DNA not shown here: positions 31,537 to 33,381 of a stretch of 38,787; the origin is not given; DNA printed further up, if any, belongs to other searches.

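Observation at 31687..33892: Horizontally acquired phosphoethanolamine-transferase-family gene with a small membrane partner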

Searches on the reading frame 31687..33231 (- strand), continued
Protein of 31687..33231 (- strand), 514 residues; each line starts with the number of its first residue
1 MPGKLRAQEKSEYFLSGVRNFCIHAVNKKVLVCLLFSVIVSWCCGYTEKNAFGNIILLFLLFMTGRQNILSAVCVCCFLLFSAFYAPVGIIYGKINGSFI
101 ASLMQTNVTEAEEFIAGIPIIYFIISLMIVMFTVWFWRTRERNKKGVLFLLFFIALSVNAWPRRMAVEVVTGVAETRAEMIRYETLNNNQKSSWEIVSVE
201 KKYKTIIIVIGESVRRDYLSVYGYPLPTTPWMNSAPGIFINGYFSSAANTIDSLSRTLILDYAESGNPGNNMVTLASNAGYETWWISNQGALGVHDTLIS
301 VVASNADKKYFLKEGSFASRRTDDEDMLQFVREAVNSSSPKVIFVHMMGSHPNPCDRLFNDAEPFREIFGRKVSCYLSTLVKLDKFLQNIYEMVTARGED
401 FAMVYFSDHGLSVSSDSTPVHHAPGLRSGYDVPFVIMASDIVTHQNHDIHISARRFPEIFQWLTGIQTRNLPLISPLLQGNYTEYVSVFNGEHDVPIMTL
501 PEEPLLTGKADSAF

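Call 11: find_homologous_proteins(query=window:31687-33231:-, max_evalue=0.00001)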
Query window:31687-33231:- (514 aa): 396 proteins with E <= 0.00001 among 8000 candidates; the best 120 are listed.
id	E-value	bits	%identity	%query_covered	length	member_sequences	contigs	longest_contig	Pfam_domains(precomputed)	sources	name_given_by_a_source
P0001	0.0e+0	1109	92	100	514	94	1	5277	PF00884.29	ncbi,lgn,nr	ncbi:phosphoethanolamine transferase [Escherichia coli]|nr:phosphoethanolamine transferase [Escheric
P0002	0.0e+0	1076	94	100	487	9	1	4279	PF00884.29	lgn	-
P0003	1.4e-262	890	74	98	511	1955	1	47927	PF08019.18,PF00884.29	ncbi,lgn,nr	ncbi:lipid A phosphoethanolamine transferase [Escherichia coli]|nr:lipid A phosphoethanolamine trans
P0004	2.4e-172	592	81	61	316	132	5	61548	PF00884.29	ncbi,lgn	-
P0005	1.1e-170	587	53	93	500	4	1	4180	PF00884.29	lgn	-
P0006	3.1e-169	582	52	92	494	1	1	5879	PF00884.29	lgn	-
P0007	1.4e-166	573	51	95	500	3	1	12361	PF00884.29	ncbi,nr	ncbi:lipid A phosphoethanolamine transferase [Salmonella enterica subsp. enterica]|nr:lipid A phosph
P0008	8.8e-164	564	51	91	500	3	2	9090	PF00884.29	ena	-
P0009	4.2e-163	562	52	95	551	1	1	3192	PF00884.29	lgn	-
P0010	1.5e-162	560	52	95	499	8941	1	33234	PF00884.29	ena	-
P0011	1.6e-162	560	53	93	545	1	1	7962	PF00884.29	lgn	-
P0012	1.1e-157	544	72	64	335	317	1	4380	PF08019.18,PF00884.29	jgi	-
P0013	6.8e-154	531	49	94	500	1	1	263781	PF00884.29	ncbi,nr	ncbi:sulfatase-like hydrolase/transferase [Erwinia sp. CPCC 100877]|nr:sulfatase-like hydrolase/tran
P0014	1.9e-149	517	56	52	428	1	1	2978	PF00884.29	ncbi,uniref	ncbi:sulfatase-like hydrolase/transferase, partial [Escherichia coli]|uniref:sulfatase-like hydrolas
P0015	2.2e-148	513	53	83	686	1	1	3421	PF00528.28,PF00884.29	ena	-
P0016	7.5e-145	501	46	93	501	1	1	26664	PF00884.29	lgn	-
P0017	7.9e-136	472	52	75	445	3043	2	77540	PF00884.29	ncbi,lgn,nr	ncbi:phosphoethanolamine transferase [Escherichia coli]|nr:phosphoethanolamine transferase [Escheric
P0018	9.2e-134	465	48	90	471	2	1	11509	PF00884.29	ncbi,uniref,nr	ncbi:phosphoethanolamine transferase [Escherichia coli]|uniref:phosphoethanolamine transferase n=1 T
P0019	1.2e-132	461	49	82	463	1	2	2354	PF00884.29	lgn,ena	-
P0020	1.5e-125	438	55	71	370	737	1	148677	PF00884.29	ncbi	ncbi:phosphoethanolamine transferase, partial [Escherichia coli]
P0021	1.9e-120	421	52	70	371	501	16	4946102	PF00884.29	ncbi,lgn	-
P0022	4.7e-120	420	53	71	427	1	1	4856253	PF00884.29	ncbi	-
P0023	2.2e-119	417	53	71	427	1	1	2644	PF00884.29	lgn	-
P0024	2.8e-111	391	53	44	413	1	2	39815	PF00884.29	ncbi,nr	ncbi:sulfatase-like hydrolase/transferase [Escherichia coli]|nr:sulfatase-like hydrolase/transferase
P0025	1.0e-109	385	42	86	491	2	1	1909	PF00884.29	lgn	-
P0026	1.7e-106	375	39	91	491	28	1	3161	PF00884.29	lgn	-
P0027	4.9e-102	360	38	92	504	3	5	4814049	PF00884.29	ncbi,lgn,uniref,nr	ncbi:phosphoethanolamine transferase [[Enterobacter] lignolyticus]|uniref:Sulfatase n=1 Tax=Enteroba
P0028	1.1e-100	356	38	94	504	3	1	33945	PF00884.29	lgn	-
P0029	1.1e-95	339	37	92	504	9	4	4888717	PF00884.29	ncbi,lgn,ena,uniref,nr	ncbi:phosphoethanolamine transferase [Enterobacter sp. RHBSTW-00994]|uniref:phosphoethanolamine tran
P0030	1.3e-95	339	36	93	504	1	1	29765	PF00884.29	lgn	-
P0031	3.3e-94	334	38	86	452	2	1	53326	PF00884.29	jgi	-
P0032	3.5e-93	331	38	85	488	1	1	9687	PF00884.29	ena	-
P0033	9.3e-92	326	37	93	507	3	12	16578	PF00884.29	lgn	-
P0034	9.1e-90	320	38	93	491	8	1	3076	PF00884.29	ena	-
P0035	1.2e-89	319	39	91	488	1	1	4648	PF00884.29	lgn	-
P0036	1.4e-86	309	37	86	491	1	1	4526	PF00884.29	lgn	-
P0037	2.6e-86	308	37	92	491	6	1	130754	PF00884.29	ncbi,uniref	ncbi:phosphoethanolamine transferase [Aquitalea sp. ASV15]|uniref:phosphoethanolamine transferase n=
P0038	2.6e-84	302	35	89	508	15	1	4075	PF00884.29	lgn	-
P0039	2.7e-84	302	36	93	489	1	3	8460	PF00884.29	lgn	-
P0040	8.5e-84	300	35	93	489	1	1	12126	PF00884.29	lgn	-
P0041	1.2e-81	293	35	86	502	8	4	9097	PF00884.29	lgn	-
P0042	7.8e-81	290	34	92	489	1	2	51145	PF00884.29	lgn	-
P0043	1.3e-77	280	36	91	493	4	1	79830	PF00884.29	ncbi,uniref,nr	ncbi:phosphoethanolamine transferase [Proteus mirabilis]|uniref:phosphoethanolamine transferase n=1 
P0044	2.3e-77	279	37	82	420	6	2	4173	PF00884.29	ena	-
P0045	2.0e-76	276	34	93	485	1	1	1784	PF00884.29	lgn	-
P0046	5.4e-76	274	35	86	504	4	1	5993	PF00884.29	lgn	-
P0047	5.5e-76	274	34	85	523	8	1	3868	PF00884.29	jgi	jgi:glucan phosphoethanolaminetransferase (alkaline phosphatase superfamily)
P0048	1.0e-75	273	35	85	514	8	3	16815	PF00884.29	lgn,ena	-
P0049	1.2e-75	273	37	74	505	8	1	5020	PF00884.29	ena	-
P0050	2.3e-75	272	38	83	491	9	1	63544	PF00884.29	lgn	-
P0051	1.2e-74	270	51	47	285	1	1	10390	PF00884.29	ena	-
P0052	1.6e-73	266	34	93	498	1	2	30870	PF00884.29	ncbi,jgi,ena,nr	ncbi:MAG TPA: phosphoethanolamine transferase [Psychromonas hadalis]|nr:phosphoethanolamine transfer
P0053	1.7e-73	266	34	84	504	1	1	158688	PF00884.29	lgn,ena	-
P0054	1.8e-73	266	35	85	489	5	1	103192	PF00884.29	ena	-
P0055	1.8e-72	263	35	86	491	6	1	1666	PF00884.29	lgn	-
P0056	2.8e-72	262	33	88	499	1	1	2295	PF00884.29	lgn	-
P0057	3.5e-72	262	34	87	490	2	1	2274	PF00884.29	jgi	-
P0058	4.3e-72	261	32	87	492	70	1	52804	PF00884.29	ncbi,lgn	ncbi:MAG: sulfatase-like hydrolase/transferase [Acinetobacter sp.]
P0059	2.9e-71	259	34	85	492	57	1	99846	PF00884.29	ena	-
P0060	9.7e-71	257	33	83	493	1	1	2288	PF00884.29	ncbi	-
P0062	1.7e-70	256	35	78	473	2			PF00884.29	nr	nr:phosphoethanolamine transferase [Acinetobacter sp. Marseille-Q1620]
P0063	2.1e-70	256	32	87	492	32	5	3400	PF00884.29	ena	-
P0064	2.6e-70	256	35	80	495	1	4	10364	PF00884.29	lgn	-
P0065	3.9e-70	255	34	92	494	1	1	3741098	PF00884.29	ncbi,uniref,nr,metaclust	ncbi:phosphoethanolamine transferase [Acinetobacter larvae]|uniref:Sulfatase N-terminal domain-conta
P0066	5.0e-70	255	34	83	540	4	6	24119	PF00884.29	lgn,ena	-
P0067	7.9e-70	254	33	96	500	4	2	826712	PF00884.29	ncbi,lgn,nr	ncbi:phosphoethanolamine transferase [Mixta tenebrionis]|nr:phosphoethanolamine transferase [Mixta t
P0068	8.5e-70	254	35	84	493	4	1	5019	PF00884.29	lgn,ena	-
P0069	1.4e-69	253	35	80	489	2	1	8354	PF00884.29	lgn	-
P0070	2.1e-69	253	36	80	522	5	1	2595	PF00884.29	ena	-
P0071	2.4e-69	252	36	81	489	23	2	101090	PF00884.29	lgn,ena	-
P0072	3.8e-69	252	35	80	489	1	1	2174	PF00884.29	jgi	-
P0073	4.9e-69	251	35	80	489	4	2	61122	PF00884.29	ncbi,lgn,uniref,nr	ncbi:sulfatase-like hydrolase/transferase [Acinetobacter rudis]|uniref:sulfatase-like hydrolase/tran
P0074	5.5e-69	251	34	85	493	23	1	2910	PF00884.29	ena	-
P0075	5.8e-69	251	33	82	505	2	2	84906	PF00884.29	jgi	jgi:glucan phosphoethanolaminetransferase (alkaline phosphatase superfamily)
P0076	6.6e-69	251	34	88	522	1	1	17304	PF00884.29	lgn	-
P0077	7.2e-69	251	33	84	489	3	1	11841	PF00884.29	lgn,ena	-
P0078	3.6e-68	248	34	88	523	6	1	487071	PF00884.29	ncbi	ncbi:UNVERIFIED_ORG: glucan phosphoethanolaminetransferase (alkaline phosphatase superfamily) [Enter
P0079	8.3e-68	247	34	85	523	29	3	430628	PF00884.29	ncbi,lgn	ncbi:sulfatase-like hydrolase/transferase [Yersinia enterocolitica]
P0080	1.1e-67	247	42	55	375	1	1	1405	PF00884.29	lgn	-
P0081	2.3e-67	246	35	78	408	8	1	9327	PF00884.29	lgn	-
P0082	2.3e-67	246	33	82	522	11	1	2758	PF00884.29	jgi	-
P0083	2.4e-67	246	31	93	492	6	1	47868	PF00884.29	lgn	-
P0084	1.2e-66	243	33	85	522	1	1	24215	PF00884.29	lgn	-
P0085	1.3e-66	243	35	87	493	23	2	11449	PF00884.29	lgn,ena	-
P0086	1.7e-66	243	32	85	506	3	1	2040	PF00884.29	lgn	-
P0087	1.8e-66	243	33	83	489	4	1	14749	PF00884.29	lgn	-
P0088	1.9e-66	243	31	87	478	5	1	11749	PF00884.29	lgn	-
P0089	2.7e-66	242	33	92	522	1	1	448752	PF00884.29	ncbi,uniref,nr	ncbi:phosphoethanolamine transferase [Psychrobacter sp. I-STPA6b]|uniref:phosphoethanolamine transfe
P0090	4.9e-66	241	34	87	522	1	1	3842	PF00884.29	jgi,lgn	jgi:glucan phosphoethanolaminetransferase (alkaline phosphatase superfamily)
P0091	5.5e-66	241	33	84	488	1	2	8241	PF00884.29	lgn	-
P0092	5.6e-66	241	47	47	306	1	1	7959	PF00884.29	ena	-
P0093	7.9e-66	241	34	85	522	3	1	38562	PF00884.29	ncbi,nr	ncbi:phosphoethanolamine transferase [Erwinia endophytica]|nr:phosphoethanolamine transferase [Erwin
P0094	1.2e-65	240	34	89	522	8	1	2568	PF00884.29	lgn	-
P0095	1.4e-65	240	30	89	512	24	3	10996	PF00884.29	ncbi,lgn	-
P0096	1.6e-65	240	33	87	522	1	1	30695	PF00884.29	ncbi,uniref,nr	ncbi:phosphoethanolamine transferase [Enterobacter sp. Bisph1]|uniref:phosphoethanolamine transferas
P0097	3.0e-65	239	35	84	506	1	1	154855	PF00884.29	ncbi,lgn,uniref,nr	ncbi:glucan phosphoethanolaminetransferase (alkaline phosphatase superfamily) [Acinetobacter calcoac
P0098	3.7e-65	239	34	84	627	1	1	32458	PF00884.29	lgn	-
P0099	5.5e-65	238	33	87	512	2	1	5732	PF00884.29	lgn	-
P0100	6.0e-65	238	33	86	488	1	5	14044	PF00884.29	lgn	-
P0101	8.0e-65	237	33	84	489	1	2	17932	PF00884.29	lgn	-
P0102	1.3e-64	237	34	84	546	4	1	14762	PF00884.29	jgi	-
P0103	3.0e-64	236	34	85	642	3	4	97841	PF00884.29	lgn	-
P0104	3.5e-64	235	33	88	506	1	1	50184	PF00884.29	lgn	-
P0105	7.4e-64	234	34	82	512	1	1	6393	PF00884.29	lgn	-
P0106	3.0e-63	232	33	77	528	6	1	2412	PF00884.29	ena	-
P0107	3.4e-63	232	33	82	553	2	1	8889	PF00884.29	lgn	-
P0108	3.8e-63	232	32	77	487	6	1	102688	PF00884.29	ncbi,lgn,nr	ncbi:TPA: phosphoethanolamine transferase [Proteus mirabilis]|nr:phosphoethanolamine transferase [Pr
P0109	8.3e-63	231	35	82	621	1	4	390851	PF00884.29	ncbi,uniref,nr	ncbi:phosphoethanolamine transferase [Snodgrassella communis]|uniref:phosphoethanolamine transferase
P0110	8.8e-63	231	32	84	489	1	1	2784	PF00884.29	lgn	-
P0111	1.4e-62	230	30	92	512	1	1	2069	PF00884.29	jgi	jgi:glucan phosphoethanolaminetransferase (alkaline phosphatase superfamily)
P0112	1.6e-62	230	32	86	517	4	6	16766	PF00884.29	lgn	-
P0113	3.0e-62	229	30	92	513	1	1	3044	PF00884.29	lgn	-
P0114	5.0e-62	228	34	86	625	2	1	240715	PF00884.29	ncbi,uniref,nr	ncbi:phosphoethanolamine transferase [Snodgrassella gandavensis]|uniref:phosphoethanolamine transfer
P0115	9.0e-62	227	34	86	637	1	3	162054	PF00884.29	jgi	jgi:glucan phosphoethanolaminetransferase (alkaline phosphatase superfamily)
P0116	1.2e-61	227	34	85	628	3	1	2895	PF00884.29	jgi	jgi:glucan phosphoethanolaminetransferase (alkaline phosphatase superfamily)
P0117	4.2e-61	225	32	88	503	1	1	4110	PF00884.29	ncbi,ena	-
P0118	5.2e-61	225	34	81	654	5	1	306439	PF00884.29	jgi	jgi:glucan phosphoethanolaminetransferase (alkaline phosphatase superfamily)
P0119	5.7e-61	225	33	88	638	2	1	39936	PF00884.29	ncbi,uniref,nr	ncbi:phosphoethanolamine transferase [Snodgrassella communis]|uniref:phosphoethanolamine transferase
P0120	1.2e-60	224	31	88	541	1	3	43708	PF00884.29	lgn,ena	-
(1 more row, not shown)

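Call 13: search_dna_similar(query=window:31687-33231:-, collection=plasmids, mode=protein, max_rows=60, rows=spread, max_evalue=1e-20)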
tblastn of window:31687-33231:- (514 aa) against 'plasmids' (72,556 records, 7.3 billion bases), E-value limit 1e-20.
Records with a match: 156; places in all: 162; records where one place covers at least 80% of the query: 128.
Best place of each record, by identity: >=99% 1; 60-80% 110; <60% 45.
By first word of the organism name: Escherichia 134; Klebsiella 7; Enterobacter 3; Salmonella 2; uncultured 2; Proteus 2; Neisseria 2; Citrobacter 2; Raoultella 1; Acinetobacter 1.
By predicted mobility (MOB-suite, as given by PLSDB): conjugative 115; non-mobilizable 24; mobilizable 17.
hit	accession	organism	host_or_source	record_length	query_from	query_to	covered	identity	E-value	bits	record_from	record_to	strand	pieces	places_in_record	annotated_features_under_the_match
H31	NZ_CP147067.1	Escherichia coli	environmental,hospital wastewater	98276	1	514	100%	100.0%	0e+0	1042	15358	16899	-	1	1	phosphoethanolamine transferase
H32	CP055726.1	Escherichia coli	culture,Pooled pig faecal samples ...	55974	1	512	100%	73.4%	0e+0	789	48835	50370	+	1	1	lipid A phosphoethanolamine transferase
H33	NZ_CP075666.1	Escherichia coli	Homo sapiens,stool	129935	1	512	100%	73.2%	0e+0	779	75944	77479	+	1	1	phosphoethanolamine transferase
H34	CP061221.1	Escherichia coli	Homo sapiens,cell culture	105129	1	512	100%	73.2%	0e+0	779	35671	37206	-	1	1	lipid A phosphoethanolamine transferase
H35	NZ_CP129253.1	Escherichia coli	Homo sapiens,anal swab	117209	1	512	100%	73.2%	0e+0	779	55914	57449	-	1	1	phosphoethanolamine transferase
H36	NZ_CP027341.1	Escherichia coli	Homo sapiens,stool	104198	1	512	100%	73.2%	0e+0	778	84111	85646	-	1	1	phosphoethanolamine transferase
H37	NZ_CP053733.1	Escherichia coli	pig,cell culture,slaughterhouse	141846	1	512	100%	73.2%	0e+0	778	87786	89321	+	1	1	phosphoethanolamine transferase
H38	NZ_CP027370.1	Escherichia coli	Homo sapiens,stool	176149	1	512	100%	73.2%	0e+0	776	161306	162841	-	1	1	phosphoethanolamine transferase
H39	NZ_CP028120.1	Escherichia coli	Bos taurus,feces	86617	1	512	100%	73.0%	0e+0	787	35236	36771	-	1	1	phosphoethanolamine transferase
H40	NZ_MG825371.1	Escherichia coli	chicken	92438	1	512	100%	73.0%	0e+0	778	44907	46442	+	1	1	phosphoethanolamine transferase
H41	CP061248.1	Escherichia coli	Homo sapiens,cell culture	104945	1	512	100%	72.9%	0e+0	785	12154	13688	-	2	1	none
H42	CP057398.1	Escherichia coli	culture,Pooled pig faecal samples ...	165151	1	512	100%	72.9%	0e+0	786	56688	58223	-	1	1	lipid A phosphoethanolamine transferase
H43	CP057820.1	Escherichia coli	culture,Pooled pig faecal samples ...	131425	1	512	100%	72.9%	0e+0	786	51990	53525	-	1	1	lipid A phosphoethanolamine transferase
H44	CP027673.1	Escherichia coli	Homo sapiens,stool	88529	1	512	100%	72.9%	0e+0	784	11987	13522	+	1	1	record has no annotation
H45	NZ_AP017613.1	Escherichia coli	Sus scrofa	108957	1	512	100%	72.9%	0e+0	772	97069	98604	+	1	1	phosphoethanolamine transferase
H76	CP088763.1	Escherichia coli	Homo sapiens,blood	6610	37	506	91%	32.7%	1e-34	174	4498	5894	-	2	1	none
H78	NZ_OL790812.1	Proteus mirabilis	-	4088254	59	506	87%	30.8%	1e-53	202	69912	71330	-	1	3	none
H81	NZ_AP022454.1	Enterobacter kobei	-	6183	34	441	79%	32.3%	1e-57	214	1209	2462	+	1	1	phosphoethanolamine transferase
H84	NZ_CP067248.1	Escherichia coli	cell culture,surface water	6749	31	440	80%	30.9%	5e-47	182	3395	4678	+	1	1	phosphoethanolamine transferase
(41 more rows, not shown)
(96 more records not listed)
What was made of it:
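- Full-length copies are present in more than 100 plasmids (call 13).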

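Call 18: find_encoding_contigs(protein=P0010, flank=6000, max_places=5)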
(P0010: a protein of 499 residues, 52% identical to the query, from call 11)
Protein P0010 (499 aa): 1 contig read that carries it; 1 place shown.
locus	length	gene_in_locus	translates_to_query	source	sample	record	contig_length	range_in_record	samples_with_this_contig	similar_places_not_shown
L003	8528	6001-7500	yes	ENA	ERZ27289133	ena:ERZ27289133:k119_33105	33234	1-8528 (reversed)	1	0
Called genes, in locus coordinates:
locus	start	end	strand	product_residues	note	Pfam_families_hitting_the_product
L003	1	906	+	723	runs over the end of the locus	PF20656:MS_N, PF20658:MSG_insertion, PF01274:MS_TIM-barrel, PF20659:MS_C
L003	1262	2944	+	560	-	PF02652:Lactate_perm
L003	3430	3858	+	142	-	PF05887:Trypan_PARP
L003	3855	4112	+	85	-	PF04612:T2SSM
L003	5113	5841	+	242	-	PF13505:OMP_b-brl, PF01617:Surface_Ag_2 (faint), PF01389:OmpA_membrane (weak), PF02462:Opacity (weak)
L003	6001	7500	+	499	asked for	PF00884:Sulfatase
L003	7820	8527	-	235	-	?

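Call 19: find_encoding_contigs(protein=P0013, flank=6000, max_places=3)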
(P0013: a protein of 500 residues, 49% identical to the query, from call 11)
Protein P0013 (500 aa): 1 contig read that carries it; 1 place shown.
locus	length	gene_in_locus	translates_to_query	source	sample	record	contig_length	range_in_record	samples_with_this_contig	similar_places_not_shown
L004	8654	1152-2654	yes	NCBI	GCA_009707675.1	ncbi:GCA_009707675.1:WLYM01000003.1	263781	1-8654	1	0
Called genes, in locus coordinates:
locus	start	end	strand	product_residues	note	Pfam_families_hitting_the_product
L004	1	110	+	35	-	?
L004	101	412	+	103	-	PF06092:DUF943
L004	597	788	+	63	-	PF06092:DUF943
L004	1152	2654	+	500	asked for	PF00884:Sulfatase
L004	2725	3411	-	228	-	PF03009:GDPD (weak)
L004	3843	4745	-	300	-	PF00126:HTH_1, PF03466:LysR_substrate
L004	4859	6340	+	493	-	PF20695:UbiD_N, PF01977:UbiD, PF20696:UbiD_C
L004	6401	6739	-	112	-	PF07411:DUF1508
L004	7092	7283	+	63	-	-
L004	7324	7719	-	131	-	PF22470:Histone_HNS_N, PF00816:Histone_HNS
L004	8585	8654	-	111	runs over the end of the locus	PF09400:DUF2002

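Call 25: get_annotated_region(hit=H84, flank=4000)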
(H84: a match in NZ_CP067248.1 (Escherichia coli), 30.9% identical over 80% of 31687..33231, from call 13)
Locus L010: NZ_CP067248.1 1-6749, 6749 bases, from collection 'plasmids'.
description: Escherichia coli strain OW1E2 plasmid pOW1E2c, complete sequence
organism: Escherichia coli (NCBI taxid 562)
taxonomy: Bacteria; Pseudomonadota; Gammaproteobacteria; Enterobacterales; Enterobacteriaceae; Escherichia; Escherichia coli
host: -; source: cell culture,surface water; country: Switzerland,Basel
typing (MOB-suite, as given by PLSDB): non-mobilizable; replicon rep_cluster_2327
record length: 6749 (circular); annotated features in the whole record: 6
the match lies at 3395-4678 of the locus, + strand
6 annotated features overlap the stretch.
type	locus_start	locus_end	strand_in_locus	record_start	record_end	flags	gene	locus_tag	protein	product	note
CDS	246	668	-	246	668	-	-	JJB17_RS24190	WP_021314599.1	helix-turn-helix domain-containing protein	-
CDS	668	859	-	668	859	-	-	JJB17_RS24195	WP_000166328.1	Rop family plasmid primer RNA-binding protein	-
CDS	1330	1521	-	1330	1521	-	-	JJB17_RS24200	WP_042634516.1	Rop family plasmid primer RNA-binding protein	-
CDS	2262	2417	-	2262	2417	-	-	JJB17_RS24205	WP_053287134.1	colicin release lysis protein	GO:0019835 - cytolysis [Evidence IEA]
CDS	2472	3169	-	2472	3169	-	-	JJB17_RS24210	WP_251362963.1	IS1 family transposase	-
CDS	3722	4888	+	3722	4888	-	-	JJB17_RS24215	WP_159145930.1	phosphoethanolamine transferase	-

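Call 26: get_annotated_region(hit=H76, flank=5000)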
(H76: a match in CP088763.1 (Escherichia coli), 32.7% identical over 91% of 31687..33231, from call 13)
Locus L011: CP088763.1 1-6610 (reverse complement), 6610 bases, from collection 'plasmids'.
description: Escherichia coli strain B16EC0876 plasmid pB16EC0876-3, complete sequence
organism: Escherichia coli (NCBI taxid 562)
taxonomy: Bacteria; Pseudomonadota; Gammaproteobacteria; Enterobacterales; Enterobacteriaceae; Escherichia; Escherichia coli
host: -; source: Homo sapiens,blood; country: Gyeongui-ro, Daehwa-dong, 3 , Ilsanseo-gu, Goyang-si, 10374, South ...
typing (MOB-suite, as given by PLSDB): non-mobilizable
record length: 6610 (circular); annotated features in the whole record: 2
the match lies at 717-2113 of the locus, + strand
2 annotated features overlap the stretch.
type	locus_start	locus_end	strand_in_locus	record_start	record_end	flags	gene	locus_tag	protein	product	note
CDS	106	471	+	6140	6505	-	-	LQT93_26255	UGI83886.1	outer membrane beta-barrel protein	-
CDS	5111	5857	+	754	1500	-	istB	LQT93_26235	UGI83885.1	IS21-like element ISEc12 family helper ATPase IstB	-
